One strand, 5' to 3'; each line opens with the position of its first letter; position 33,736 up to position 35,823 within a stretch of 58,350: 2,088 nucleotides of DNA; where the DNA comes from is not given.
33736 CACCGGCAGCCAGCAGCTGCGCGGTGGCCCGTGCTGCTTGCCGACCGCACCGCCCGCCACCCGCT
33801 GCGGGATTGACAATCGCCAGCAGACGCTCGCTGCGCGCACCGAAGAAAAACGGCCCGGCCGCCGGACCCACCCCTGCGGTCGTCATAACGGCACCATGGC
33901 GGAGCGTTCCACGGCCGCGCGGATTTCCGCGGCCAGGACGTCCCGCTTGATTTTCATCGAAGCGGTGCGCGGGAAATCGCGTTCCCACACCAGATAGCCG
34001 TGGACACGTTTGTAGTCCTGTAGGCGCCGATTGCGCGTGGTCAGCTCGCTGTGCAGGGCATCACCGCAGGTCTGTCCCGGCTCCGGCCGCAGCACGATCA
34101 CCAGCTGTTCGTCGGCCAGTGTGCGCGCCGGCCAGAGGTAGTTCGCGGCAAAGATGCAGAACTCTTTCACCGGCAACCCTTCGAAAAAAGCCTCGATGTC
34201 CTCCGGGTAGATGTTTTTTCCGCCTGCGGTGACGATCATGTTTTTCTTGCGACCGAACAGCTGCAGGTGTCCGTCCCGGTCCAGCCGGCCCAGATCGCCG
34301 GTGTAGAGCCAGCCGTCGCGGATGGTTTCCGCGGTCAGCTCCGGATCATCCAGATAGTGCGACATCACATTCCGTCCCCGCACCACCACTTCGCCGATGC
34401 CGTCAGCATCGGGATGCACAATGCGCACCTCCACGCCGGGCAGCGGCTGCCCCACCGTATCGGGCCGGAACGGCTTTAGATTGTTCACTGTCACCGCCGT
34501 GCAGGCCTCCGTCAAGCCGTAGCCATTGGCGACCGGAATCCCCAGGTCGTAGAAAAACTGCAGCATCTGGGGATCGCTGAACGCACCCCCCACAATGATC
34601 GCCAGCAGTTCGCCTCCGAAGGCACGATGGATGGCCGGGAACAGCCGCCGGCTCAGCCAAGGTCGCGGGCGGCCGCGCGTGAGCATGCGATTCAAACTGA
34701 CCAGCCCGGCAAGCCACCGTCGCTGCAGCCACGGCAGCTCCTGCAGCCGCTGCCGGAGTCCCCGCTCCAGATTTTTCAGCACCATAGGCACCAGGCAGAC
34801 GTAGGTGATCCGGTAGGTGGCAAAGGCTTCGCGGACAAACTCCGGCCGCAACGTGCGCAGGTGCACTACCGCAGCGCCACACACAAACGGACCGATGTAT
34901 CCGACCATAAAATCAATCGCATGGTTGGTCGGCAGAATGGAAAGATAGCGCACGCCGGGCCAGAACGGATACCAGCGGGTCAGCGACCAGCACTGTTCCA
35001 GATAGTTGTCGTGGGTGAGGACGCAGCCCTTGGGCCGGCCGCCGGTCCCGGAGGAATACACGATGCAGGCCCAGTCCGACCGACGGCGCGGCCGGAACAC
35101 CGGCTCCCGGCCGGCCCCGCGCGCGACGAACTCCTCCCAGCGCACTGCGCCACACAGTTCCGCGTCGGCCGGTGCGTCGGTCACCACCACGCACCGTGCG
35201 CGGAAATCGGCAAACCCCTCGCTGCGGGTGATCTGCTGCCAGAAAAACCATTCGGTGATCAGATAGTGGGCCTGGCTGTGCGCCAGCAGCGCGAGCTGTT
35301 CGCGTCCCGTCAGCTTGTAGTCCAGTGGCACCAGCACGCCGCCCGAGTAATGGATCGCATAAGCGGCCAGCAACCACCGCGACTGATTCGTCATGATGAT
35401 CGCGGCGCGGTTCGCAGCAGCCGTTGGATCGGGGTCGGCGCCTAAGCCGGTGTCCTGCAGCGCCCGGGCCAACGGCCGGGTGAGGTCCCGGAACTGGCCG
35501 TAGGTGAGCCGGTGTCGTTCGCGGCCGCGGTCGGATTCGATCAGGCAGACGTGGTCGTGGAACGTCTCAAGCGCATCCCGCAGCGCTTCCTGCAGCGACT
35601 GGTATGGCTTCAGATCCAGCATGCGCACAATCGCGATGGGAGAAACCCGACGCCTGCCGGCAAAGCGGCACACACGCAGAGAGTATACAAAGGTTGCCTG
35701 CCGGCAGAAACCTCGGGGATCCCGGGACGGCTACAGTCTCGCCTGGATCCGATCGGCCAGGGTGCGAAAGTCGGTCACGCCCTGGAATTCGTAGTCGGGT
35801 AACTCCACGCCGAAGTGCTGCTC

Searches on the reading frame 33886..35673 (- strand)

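Call 57: search_protein_families(library=pfam, proteins=[window:33886-35673:-], max_evalue=0.00001)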
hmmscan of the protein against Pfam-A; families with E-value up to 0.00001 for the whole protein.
window:33886-35673:- (596 aa): 1 family
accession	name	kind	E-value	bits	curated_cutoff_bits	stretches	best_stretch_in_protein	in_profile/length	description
PF00501.34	AMP-binding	-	9.9e-62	209.4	29.9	1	32-441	2-384/384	AMP-binding enzyme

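Call 59: search_protein_families(library=ncbifam, proteins=[window:33886-35673:-], max_evalue=0.00001)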
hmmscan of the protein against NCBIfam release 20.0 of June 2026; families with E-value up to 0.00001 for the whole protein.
window:33886-35673:- (596 aa): 94 families (the best 25 are shown)
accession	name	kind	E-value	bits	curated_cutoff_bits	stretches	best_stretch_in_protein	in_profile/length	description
NF004837.0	PRK06187.1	subfamily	2e-74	250.7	476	2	358-587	290-525/531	long-chain-fatty-acid--CoA ligase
NF005801.1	PRK07656.1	equivalog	8e-62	209.5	657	2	381-498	308-424/500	FadD3 family acyl-CoA ligase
TIGR01923.1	menE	equivalog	1.8e-48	165.5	330.15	2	356-502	226-373/442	o-succinylbenzoate--CoA ligase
NF005702.0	PRK07514.1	subfamily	5.6e-45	153.6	558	2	375-585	292-501/506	malonyl-CoA synthase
NF002966.0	PRK03640.1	equivalog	7.7e-44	150.1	556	2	352-584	252-480/483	o-succinylbenzoate--CoA ligase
NF005307.0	PRK06839.1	equivalog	1.1e-43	149.7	748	2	361-582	271-491/496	o-succinylbenzoate--CoA ligase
NF009233.0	PRK12583.1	subfamily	5.4e-43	147.2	832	2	381-580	346-546/558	fatty acid CoA ligase family protein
NF052269.1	Staph_lig_FadD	equivalog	5.7e-42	143.7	650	2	358-582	269-491/499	long-chain-fatty-acid--CoA ligase FadD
NF006020.0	PRK08162.1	subfamily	5.9e-42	143.7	677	2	52-302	41-285/545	acyl-CoA synthetase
NF004114.0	PRK05605.1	equivalog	1.1e-41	142.9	766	2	382-583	367-568/575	long-chain-fatty-acid--CoA ligase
NF006182.0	PRK08316.1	subfamily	2.8e-41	141.6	663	2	382-577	316-511/523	fatty acyl-CoA synthetase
NF006181.0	PRK08314.1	subfamily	1.8e-40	138.8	705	2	357-580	321-550/563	long-chain-fatty-acid--CoA ligase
NF005714.0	PRK07529.1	subfamily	3.3e-39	134.7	632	2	372-498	357-496/640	acyl-CoA synthetase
NF038343.1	ligase_FadD11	exception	1.8e-38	132.3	950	2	359-495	332-464/585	fatty acid--CoA ligase FadD11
NF006572.0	PRK09088.1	equivalog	1.2e-37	129.8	696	1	345-583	248-486/491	acyl-CoA synthetase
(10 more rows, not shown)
